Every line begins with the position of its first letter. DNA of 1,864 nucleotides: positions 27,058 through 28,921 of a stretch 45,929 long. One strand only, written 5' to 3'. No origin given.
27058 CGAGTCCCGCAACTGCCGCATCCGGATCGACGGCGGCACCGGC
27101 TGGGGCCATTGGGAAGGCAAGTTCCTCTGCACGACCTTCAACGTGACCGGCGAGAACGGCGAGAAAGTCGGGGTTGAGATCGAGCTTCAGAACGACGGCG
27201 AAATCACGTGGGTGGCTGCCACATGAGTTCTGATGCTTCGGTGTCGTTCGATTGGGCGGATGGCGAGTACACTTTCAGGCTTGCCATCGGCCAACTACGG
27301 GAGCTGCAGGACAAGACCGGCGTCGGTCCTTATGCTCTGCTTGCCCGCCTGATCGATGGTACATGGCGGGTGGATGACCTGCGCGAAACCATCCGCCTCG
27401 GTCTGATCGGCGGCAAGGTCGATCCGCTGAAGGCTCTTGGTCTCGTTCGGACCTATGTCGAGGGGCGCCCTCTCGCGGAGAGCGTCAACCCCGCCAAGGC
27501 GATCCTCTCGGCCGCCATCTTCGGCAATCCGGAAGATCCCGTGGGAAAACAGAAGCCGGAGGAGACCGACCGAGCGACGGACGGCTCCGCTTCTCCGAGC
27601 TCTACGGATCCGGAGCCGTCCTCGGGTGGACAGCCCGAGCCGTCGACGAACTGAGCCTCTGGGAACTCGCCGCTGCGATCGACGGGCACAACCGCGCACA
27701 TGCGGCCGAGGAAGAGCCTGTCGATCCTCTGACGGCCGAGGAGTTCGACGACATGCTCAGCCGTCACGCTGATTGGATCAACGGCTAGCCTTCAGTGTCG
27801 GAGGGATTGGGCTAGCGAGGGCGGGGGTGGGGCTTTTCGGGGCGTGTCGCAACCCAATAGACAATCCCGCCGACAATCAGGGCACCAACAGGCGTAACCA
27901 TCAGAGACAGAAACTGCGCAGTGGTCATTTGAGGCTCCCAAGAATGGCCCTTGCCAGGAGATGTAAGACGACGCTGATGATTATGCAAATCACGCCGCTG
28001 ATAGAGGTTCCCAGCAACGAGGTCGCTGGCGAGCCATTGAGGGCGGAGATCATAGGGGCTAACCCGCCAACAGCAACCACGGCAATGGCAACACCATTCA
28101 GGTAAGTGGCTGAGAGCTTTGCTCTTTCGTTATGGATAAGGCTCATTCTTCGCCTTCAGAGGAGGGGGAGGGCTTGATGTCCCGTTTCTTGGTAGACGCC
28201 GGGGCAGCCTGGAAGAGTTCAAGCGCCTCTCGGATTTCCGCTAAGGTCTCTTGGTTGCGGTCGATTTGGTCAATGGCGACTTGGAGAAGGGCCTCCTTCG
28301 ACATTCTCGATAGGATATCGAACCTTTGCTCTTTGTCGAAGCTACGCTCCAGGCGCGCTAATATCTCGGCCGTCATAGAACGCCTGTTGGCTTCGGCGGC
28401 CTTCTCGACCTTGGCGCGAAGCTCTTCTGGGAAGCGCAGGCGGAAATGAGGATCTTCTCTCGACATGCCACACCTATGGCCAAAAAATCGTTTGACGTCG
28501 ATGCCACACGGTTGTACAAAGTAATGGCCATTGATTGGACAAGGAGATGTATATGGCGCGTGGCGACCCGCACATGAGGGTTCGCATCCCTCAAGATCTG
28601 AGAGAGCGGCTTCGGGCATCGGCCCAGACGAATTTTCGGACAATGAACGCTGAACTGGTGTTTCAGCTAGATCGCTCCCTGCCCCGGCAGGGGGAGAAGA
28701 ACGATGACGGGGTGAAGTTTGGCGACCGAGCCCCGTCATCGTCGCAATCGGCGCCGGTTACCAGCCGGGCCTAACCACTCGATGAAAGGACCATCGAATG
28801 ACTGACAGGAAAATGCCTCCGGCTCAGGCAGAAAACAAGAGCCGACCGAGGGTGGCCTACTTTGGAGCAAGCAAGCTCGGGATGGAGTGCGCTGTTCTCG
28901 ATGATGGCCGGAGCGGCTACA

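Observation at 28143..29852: Divergent Arc/Mnt-type RHH pair plus a P63C-domain gene inside the tail operon: a P22 immI-like second immunity or antirepressor module?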

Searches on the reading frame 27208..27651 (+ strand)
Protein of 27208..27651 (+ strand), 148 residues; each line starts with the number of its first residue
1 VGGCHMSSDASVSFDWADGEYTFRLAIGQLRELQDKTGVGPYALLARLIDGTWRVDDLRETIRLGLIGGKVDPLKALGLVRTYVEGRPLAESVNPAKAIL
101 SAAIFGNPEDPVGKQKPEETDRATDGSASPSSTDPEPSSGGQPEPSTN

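Call 4: search_protein_families(library=pfam, max_evalue=1, proteins=[window:27208-27651:+])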
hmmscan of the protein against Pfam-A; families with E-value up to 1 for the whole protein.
seq(148 aa): 1 family
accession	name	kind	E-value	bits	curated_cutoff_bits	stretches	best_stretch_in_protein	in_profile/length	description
PF11836.14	Phage_TAC_11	-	3.9e-24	85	27.8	1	11-105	3-95/96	Phage tail tube protein, GTA-gp10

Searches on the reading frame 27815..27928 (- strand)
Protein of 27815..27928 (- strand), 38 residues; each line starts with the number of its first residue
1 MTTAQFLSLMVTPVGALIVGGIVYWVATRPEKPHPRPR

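Call 5: search_protein_families(library=phrogs, max_evalue=0.01, proteins=[window:27815-27928:-])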
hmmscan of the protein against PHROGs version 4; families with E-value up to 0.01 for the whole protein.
seq(38 aa): 1 family
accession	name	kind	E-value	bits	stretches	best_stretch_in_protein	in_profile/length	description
phrog_9296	-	unknown function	0.0045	18.2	1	7-28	2-23/59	-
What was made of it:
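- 27812..27928 (-): Possible 38-aa single-TM ORF (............), ATGA-coupled to tm73. Only a weak PHROG hit, E 0.0045 (call 5).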

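Call 6: search_protein_families(library=padloc, max_evalue=0.01, proteins=[window:27815-27928:-])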
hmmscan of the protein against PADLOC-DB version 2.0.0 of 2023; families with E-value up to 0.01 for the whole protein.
seq(38 aa): 0 families

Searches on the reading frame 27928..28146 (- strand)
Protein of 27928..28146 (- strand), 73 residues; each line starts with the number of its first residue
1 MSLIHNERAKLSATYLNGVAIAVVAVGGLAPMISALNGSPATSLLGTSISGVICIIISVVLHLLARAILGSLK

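Call 4: search_protein_families(library=pfam, max_evalue=1, proteins=[window:27928-28146:-])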
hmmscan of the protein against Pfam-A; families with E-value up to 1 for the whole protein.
seq(73 aa): 2 families
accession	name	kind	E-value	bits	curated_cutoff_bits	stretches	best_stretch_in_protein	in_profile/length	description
PF14110.11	DUF4282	-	0.085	13.9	27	1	18-69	18-68/86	Domain of unknown function (DUF4282)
PF14015.11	DUF4231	-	0.5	11.3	24.7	1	6-59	7-61/103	Protein of unknown function (DUF4231)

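Call 5: search_protein_families(library=phrogs, max_evalue=0.01, proteins=[window:27928-28146:-])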
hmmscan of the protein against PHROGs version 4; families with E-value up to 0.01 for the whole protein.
seq(73 aa): 0 families

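Call 6: search_protein_families(library=padloc, max_evalue=0.01, proteins=[window:27928-28146:-])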
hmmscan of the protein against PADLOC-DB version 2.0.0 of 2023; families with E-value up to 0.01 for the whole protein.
seq(73 aa): 0 families

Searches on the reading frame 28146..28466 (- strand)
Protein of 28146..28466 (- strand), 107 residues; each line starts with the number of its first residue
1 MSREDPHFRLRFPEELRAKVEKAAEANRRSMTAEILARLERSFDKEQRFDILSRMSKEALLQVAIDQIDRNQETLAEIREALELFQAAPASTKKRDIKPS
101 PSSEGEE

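Call 4: search_protein_families(library=pfam, max_evalue=1, proteins=[window:28146-28466:-])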
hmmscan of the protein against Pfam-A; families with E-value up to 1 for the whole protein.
seq(107 aa): 5 families
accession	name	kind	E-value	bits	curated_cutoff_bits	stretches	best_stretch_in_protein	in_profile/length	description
PF03869.20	Arc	-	7.2e-16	58.2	20.4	1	2-48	1-47/50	Arc-like DNA binding domain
PF22513.2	FitA-like_RHH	-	0.0016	18.8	27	1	13-41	9-37/39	Antitoxin FitA-like, ribbon-helix-helix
PF05509.17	TraY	-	0.0021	18.5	21.3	1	10-40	3-33/49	TraY domain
PF07710.16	P53_tetramer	-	0.0047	16.7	20.7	1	73-91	23-41/42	P53 tetramerisation motif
PF02027.23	RolB_RolC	-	0.22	11.5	23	1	12-76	16-76/189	RolB/RolC glucosidase family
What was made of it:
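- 28143..28466 (-): RHH1: Mnt-like repressor, an N-terminal RHH plus a 60-aa helical, charged C-terminal extension. Pfam Arc E 7e-16 (call 4).
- Checked: RHH1: 28143-28466, minus strand, 107 aa. Pfam Arc PF03869, E 7e-16 (call 4).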

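Call 5: search_protein_families(library=phrogs, max_evalue=0.01, proteins=[window:28146-28466:-])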
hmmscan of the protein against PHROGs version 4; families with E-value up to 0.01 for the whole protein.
seq(107 aa): 11 families
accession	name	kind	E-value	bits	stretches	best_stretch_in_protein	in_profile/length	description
phrog_795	-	other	2.2e-18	67.7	1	1-80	13-90/116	partition protein ATPase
phrog_1388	-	unknown function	8e-16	59.5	1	1-53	1-53/143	-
phrog_2685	-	other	2e-14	55.3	1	1-68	14-72/161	partition protein ATPase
phrog_228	-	transcription regulation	6e-11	43.6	1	1-58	6-64/251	Arc-like repressor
phrog_4515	-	unknown function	1.5e-10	41.7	1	1-63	1-63/224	-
phrog_3178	-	transcription regulation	2e-10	42.1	1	1-50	5-54/125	Arc-like DNA binding domain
phrog_7906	-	transcription regulation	2.9e-10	41.9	1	5-62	9-64/111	Arc-like transcriptional regulator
phrog_1287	-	unknown function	5.8e-10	40.6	1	3-69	7-74/115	-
phrog_38161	-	transcription regulation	2.4e-07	31.6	1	2-47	6-52/137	Arc-like transcriptional regulator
phrog_30599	-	transcription regulation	9.8e-06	27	1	7-46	12-50/100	transcriptional regulator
phrog_582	-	transcription regulation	0.00047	21.4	1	1-47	53-99/105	Arc-like repressor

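Call 6: search_protein_families(library=padloc, max_evalue=0.01, proteins=[window:28146-28466:-])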
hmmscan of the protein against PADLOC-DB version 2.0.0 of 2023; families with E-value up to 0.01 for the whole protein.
seq(107 aa): 0 families

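Call 38: search_dna_similar(query=window:28146-28466:-, collection=phages, mode=protein, max_rows=40, max_evalue=0.001)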
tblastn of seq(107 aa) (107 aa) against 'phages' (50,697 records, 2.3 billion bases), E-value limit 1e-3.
Records with a match: 96; places in all: 100; records where one place covers at least 80% of the query: 5.
Best place of each record, by identity: 60-80% 4; <60% 92.
By first word of the organism name: Salmonella 62; Pseudomonas 11; Enterobacteria 6; Acinetobacter 5; Escherichia 4; Rhizobium 2; Edwardsiella 2; Synechococcus 1; Bacteriophage 1; Klebsiella 1; and 1 more.
By host as written in the record: Salmonella enterica subsp. enterica serovar Typhimurium 12; Salmonella sp. 10; Salmonella enterica 10; - 9; Salmonella enterica subsp. enterica 4; Salmonella typhimurium 3; Pseudomonas aeruginosa WH-SGI-V-07174 2; Pseudomonas fluorescens UFV 041 2; and 35 more.
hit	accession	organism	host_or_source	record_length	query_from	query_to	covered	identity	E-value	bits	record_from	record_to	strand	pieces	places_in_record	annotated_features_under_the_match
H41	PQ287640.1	Pseudomonas phage BIBS67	Pseudomonas aeruginosa BWKH67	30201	2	105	97%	31.7%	5e-5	46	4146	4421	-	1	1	partition protein ATPase | hypothetical protein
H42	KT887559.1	Pseudomonas phage phi3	Pseudomonas aeruginosa WH-SGI-V-07174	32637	2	105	97%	31.7%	5e-5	46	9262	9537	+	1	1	Arc-like DNA binding domain containing protein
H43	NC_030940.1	Pseudomonas phage phi3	Pseudomonas aeruginosa WH-SGI-V-07174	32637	2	105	97%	31.7%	5e-5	46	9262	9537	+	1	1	partition protein ATPase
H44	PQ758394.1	Pseudomonas phage phita81A/2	Pseudomonas aeruginosa 147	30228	2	105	97%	31.7%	5e-5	46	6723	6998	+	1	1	hypothetical protein (x2)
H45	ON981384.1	Synechococcus phage MinM1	Synechococcus sp.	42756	8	105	92%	33.0%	3e-6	49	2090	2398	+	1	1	transcriptional repressor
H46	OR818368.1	Pseudomonas phage PfAC08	Pseudomonas aeruginosa 08-1318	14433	1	61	57%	49.2%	4e-9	57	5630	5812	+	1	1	Arc family DNA-binding protein | excisionase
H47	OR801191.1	Pseudomonas phage PfAC03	Pseudomonas aeruginosa 03-0062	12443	1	61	57%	46.8%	4e-6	49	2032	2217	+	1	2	Arc-like DNA binding domain-containing protein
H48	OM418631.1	Pseudomonas phage UFJF_PfDIW6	Pseudomonas fluorescens UFV 041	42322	1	43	40%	65.1%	1e-8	56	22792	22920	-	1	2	Arc family DNA-binding protein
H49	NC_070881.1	Pseudomonas phage UFJF_PfDIW6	Pseudomonas fluorescens UFV 041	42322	1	43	40%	65.1%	1e-8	56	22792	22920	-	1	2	Arc family DNA-binding protein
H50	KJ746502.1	Rhizobium phage vB_RleM_PPF1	Rhizobium leguminosarum strain F1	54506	1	45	42%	60.0%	6e-8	54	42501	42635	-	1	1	hypothetical protein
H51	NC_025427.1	Rhizobium phage vB_RleM_PPF1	Rhizobium leguminosarum strain F1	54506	1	45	42%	60.0%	6e-8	54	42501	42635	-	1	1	hypothetical protein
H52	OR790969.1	Pseudomonas phage PfAC02b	Pseudomonas aeruginosa 02-5867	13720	1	50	47%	52.0%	9e-9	57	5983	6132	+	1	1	Arc family DNA-binding protein | excisionase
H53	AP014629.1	Edwardsiella phage GF-2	-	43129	8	66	55%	42.4%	2e-5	47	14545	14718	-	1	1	putative regulator protein Arc-like DNA binding domain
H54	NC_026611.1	Edwardsiella phage GF-2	-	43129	8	66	55%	42.4%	2e-5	47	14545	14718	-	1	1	Arc-like transcriptional regulator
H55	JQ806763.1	Salmonella phage vB_SemP_Emek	Salmonella serovar Haardt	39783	1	70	65%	35.5%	6e-4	43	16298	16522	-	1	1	mnt: transcriptional repressor protein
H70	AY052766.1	Salmonella phage ST64T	-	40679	1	62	58%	37.0%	5e-5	46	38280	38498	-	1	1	mnt: Mnt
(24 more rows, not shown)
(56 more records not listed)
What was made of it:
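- tblastn hits annotated mnt genes (call 38).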

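Call 54: get_annotated_region(hit=H70, flank=3500)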
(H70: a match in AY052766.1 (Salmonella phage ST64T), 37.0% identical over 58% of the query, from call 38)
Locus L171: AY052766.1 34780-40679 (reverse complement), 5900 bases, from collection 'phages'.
description: Salmonella phage ST64T, complete genome.
organism: Salmonella phage ST64T (NCBI taxid 2905963)
taxonomy: Viruses; Duplodnaviria; Heunggongvirae; Uroviricota; Caudoviricetes; Lederbergvirus; Lederbergvirus ST64T
host: -; source: -; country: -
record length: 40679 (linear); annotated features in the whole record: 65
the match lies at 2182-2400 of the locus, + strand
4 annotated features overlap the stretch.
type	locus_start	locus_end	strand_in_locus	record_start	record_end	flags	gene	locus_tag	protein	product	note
CDS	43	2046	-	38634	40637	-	9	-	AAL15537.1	9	tail spike protein; similar to bacteriophage P22 gp9 in GenBank Accession Number AAF75060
CDS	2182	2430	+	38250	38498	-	mnt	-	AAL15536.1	Mnt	regulatory protein; similar to bacteriophage P22 mnt in GenBank Accession Number AAF75057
CDS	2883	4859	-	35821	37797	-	16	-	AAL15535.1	16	DNA transfer protein; similar to bacteriophage P22 gp16 in GenBank Accession Number AAF75055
CDS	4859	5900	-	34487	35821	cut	20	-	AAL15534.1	20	DNA transfer protein; similar to P22 gp20 in GenBank Accession Number AAF75054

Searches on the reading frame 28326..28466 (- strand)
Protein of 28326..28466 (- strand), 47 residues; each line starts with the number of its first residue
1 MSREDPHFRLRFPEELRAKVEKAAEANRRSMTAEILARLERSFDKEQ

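Call 90: find_related_loci(query=A5, collection=viral_contigs, flank=3500)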
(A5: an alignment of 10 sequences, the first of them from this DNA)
Query A5 (47 aa) in viral_contigs; peptide patterns used: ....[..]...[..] (x = any residue, [..] = any of these).
600 stretches matched a pattern (row limit reached: there are more); 548 encode a relative of the query (tblastn E <= 1e-3); the best 80 are kept; 80 distinct loci.
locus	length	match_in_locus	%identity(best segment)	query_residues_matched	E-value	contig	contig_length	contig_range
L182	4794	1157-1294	67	1-46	2e-17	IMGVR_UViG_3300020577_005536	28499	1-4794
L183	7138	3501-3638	61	1-46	2e-15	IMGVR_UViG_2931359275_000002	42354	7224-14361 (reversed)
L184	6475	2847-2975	60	1-43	7e-15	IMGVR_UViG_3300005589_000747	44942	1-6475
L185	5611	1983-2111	63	1-43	2e-14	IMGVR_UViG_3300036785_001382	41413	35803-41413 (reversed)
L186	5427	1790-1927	63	1-46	2e-14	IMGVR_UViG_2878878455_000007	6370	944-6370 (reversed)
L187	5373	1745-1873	63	1-43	2e-14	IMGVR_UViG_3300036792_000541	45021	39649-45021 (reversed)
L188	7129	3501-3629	63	1-43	3e-14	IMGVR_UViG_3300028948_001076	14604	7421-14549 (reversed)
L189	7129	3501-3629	67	1-43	4e-14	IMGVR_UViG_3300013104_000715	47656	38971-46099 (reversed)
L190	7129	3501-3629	60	1-43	4e-14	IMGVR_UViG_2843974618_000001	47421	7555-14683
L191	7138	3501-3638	61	1-46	6e-14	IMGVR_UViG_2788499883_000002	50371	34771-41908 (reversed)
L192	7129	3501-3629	60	1-43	6e-14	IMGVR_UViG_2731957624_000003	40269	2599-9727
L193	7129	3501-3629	60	1-43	7e-14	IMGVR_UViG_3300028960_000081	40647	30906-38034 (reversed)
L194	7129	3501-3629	60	1-43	8e-14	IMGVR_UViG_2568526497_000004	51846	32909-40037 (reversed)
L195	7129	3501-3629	60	1-43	8e-14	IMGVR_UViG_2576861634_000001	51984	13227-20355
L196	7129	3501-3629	60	1-43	7e-14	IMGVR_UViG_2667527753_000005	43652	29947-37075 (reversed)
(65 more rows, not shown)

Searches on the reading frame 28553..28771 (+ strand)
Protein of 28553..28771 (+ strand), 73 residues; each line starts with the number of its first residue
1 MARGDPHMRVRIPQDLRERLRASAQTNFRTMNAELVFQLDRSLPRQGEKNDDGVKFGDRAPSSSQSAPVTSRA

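Call 4: search_protein_families(library=pfam, max_evalue=1, proteins=[window:28553-28771:+])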
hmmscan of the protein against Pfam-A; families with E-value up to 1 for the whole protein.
seq(73 aa): 3 families
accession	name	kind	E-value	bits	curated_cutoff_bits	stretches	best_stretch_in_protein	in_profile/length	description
PF03869.20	Arc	-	1.4e-09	38.1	20.4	1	2-47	1-46/50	Arc-like DNA binding domain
PF22513.2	FitA-like_RHH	-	0.0029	18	27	1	12-35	8-31/39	Antitoxin FitA-like, ribbon-helix-helix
PF20172.3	DUF6538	-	0.068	13.3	27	1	7-22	10-25/60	Domain of unknown function (DUF6538)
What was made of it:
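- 28553..28774 (+): RHH2: Arc-position repressor, an RHH plus a 28-aa tail, first gene of the effector operon; RBS AAGGAG at 28541-28546. Pfam Arc E 1.4e-9 (call 4).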

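Call 5: search_protein_families(library=phrogs, max_evalue=0.01, proteins=[window:28553-28771:+])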
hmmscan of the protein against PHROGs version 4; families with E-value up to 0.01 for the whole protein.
seq(73 aa): 10 families
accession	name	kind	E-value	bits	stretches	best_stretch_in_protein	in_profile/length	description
phrog_795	-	other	1.8e-11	45.3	1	1-51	13-63/116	partition protein ATPase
phrog_1388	-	unknown function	1.9e-11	45.3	1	1-54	1-52/143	-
phrog_2685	-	other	3.4e-10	41.5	1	1-49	14-62/161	partition protein ATPase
phrog_3178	-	transcription regulation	1.7e-09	39.1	1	3-45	7-49/125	Arc-like DNA binding domain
phrog_1287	-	unknown function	1.9e-07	32.5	1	8-56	12-60/115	-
phrog_228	-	transcription regulation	6e-07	30.5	1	1-52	6-57/251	Arc-like repressor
phrog_4515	-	unknown function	4.7e-06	27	1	1-43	1-43/224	-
phrog_38161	-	transcription regulation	5.8e-06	27.1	1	8-62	12-65/137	Arc-like transcriptional regulator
phrog_30599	-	transcription regulation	8.8e-06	27.2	1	8-40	13-45/100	transcriptional regulator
phrog_7906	-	transcription regulation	6.3e-05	24.7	1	9-52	13-56/111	Arc-like transcriptional regulator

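Call 6: search_protein_families(library=padloc, max_evalue=0.01, proteins=[window:28553-28771:+])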
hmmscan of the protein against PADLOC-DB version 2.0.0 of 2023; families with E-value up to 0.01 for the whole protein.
seq(73 aa): 0 families
